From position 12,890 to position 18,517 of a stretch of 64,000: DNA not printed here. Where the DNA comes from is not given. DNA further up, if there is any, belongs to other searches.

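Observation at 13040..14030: C-terminal receptor-binding-like region of the 1775-aa fibre built from Cys-bracketed mini-domains on poly-Thr stalks, with evidence of recent internal duplication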

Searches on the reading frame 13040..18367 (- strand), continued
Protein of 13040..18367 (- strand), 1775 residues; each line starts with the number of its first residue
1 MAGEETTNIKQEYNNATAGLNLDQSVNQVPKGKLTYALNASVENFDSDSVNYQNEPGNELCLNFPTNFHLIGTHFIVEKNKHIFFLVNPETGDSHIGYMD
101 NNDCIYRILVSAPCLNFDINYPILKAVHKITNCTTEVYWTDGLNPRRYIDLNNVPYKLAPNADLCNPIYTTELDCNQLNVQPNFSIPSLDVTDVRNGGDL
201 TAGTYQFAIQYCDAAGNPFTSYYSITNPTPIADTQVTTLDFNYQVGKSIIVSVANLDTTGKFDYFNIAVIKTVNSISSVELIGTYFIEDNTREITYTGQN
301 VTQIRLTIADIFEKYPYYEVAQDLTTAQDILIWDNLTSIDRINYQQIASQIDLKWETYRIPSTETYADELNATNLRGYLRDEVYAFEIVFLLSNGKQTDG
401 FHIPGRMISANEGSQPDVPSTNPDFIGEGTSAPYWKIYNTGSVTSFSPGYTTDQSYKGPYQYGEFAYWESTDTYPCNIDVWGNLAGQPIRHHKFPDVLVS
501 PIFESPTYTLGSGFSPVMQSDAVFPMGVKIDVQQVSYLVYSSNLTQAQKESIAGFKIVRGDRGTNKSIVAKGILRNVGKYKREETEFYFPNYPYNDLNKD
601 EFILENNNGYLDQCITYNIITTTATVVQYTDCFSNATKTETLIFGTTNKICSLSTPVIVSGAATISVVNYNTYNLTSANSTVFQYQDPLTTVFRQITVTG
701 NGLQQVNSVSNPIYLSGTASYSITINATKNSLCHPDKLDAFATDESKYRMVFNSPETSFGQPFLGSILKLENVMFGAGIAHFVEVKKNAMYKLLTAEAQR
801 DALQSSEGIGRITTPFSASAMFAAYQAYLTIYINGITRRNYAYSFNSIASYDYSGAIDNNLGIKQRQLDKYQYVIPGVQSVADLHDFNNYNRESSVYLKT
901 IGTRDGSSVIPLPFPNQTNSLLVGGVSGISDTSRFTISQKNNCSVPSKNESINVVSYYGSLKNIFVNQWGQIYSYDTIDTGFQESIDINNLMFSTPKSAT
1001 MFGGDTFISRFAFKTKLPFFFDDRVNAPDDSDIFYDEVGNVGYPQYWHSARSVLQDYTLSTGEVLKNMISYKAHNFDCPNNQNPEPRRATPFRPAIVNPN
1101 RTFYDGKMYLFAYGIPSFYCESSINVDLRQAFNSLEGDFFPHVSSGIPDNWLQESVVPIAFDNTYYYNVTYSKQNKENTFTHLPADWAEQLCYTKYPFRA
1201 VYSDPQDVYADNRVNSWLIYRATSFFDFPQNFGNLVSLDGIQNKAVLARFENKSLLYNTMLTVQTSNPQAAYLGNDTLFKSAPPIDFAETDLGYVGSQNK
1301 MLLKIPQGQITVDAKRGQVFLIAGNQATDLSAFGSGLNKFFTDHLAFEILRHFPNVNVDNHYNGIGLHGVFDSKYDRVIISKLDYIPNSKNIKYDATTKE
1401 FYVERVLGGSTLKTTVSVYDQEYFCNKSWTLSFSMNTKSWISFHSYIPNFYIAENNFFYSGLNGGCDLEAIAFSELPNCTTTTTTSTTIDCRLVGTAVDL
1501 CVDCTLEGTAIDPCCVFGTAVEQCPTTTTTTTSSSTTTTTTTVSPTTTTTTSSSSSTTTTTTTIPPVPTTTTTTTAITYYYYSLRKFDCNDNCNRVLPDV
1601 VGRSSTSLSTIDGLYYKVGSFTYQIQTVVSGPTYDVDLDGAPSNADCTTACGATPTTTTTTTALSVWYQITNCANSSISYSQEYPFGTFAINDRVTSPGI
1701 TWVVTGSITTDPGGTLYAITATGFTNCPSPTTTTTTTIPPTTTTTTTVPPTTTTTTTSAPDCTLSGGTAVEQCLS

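Call 29: get_annotated_region(hit=H2, flank=3000)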
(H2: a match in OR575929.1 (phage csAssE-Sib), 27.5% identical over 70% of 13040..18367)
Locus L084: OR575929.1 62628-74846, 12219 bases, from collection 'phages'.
description: Phage csAssE-Sib, complete genome.
organism: phage csAssE-Sib (NCBI taxid 3092639)
taxonomy: Viruses; Duplodnaviria; Heunggongvirae; Uroviricota; Caudoviricetes
host: -; source: human gut; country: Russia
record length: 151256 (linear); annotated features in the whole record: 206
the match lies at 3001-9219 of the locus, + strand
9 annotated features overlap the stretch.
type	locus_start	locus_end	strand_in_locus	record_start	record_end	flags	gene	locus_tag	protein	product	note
CDS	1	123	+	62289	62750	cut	-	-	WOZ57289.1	periplasmic metallopeptidase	effector, metallopeptidase, toxin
CDS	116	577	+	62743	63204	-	-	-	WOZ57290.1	hypothetical protein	-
CDS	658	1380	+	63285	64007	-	-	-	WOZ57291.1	hypothetical protein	-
CDS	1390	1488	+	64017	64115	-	-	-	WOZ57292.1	hypothetical protein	-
CDS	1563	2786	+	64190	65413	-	-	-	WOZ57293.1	RNA-guided endonuclease TnpB family protein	Transposase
CDS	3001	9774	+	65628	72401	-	-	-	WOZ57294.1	structural protein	Muzzle protein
tRNA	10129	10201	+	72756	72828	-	-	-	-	tRNA-Tyr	-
tRNA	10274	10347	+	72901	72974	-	-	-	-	tRNA-Lys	-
CDS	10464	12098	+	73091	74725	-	-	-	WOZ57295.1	Ro sixty-related protein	Ribonucleoprotein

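Call 33: search_solved_structures(query=A2, max_evalue=1, show_alignments=0)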
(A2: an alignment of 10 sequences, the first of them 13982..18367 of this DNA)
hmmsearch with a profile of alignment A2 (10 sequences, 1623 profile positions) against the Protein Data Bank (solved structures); distinct sequences matched with E-value up to 1: 1.
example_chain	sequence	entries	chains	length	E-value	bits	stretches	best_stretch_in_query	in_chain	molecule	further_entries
7qok_A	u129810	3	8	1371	9.2e-13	49.7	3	12-399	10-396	Muzzle protein gp44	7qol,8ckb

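Call 34: search_solved_structures(query=A2, max_evalue=1, show_alignments=1)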
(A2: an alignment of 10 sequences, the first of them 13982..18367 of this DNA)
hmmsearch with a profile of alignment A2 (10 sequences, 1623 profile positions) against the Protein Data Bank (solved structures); distinct sequences matched with E-value up to 1: 1.
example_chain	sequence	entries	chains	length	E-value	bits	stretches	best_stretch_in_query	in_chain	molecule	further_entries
7qok_A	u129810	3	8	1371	9.2e-13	49.7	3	12-399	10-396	Muzzle protein gp44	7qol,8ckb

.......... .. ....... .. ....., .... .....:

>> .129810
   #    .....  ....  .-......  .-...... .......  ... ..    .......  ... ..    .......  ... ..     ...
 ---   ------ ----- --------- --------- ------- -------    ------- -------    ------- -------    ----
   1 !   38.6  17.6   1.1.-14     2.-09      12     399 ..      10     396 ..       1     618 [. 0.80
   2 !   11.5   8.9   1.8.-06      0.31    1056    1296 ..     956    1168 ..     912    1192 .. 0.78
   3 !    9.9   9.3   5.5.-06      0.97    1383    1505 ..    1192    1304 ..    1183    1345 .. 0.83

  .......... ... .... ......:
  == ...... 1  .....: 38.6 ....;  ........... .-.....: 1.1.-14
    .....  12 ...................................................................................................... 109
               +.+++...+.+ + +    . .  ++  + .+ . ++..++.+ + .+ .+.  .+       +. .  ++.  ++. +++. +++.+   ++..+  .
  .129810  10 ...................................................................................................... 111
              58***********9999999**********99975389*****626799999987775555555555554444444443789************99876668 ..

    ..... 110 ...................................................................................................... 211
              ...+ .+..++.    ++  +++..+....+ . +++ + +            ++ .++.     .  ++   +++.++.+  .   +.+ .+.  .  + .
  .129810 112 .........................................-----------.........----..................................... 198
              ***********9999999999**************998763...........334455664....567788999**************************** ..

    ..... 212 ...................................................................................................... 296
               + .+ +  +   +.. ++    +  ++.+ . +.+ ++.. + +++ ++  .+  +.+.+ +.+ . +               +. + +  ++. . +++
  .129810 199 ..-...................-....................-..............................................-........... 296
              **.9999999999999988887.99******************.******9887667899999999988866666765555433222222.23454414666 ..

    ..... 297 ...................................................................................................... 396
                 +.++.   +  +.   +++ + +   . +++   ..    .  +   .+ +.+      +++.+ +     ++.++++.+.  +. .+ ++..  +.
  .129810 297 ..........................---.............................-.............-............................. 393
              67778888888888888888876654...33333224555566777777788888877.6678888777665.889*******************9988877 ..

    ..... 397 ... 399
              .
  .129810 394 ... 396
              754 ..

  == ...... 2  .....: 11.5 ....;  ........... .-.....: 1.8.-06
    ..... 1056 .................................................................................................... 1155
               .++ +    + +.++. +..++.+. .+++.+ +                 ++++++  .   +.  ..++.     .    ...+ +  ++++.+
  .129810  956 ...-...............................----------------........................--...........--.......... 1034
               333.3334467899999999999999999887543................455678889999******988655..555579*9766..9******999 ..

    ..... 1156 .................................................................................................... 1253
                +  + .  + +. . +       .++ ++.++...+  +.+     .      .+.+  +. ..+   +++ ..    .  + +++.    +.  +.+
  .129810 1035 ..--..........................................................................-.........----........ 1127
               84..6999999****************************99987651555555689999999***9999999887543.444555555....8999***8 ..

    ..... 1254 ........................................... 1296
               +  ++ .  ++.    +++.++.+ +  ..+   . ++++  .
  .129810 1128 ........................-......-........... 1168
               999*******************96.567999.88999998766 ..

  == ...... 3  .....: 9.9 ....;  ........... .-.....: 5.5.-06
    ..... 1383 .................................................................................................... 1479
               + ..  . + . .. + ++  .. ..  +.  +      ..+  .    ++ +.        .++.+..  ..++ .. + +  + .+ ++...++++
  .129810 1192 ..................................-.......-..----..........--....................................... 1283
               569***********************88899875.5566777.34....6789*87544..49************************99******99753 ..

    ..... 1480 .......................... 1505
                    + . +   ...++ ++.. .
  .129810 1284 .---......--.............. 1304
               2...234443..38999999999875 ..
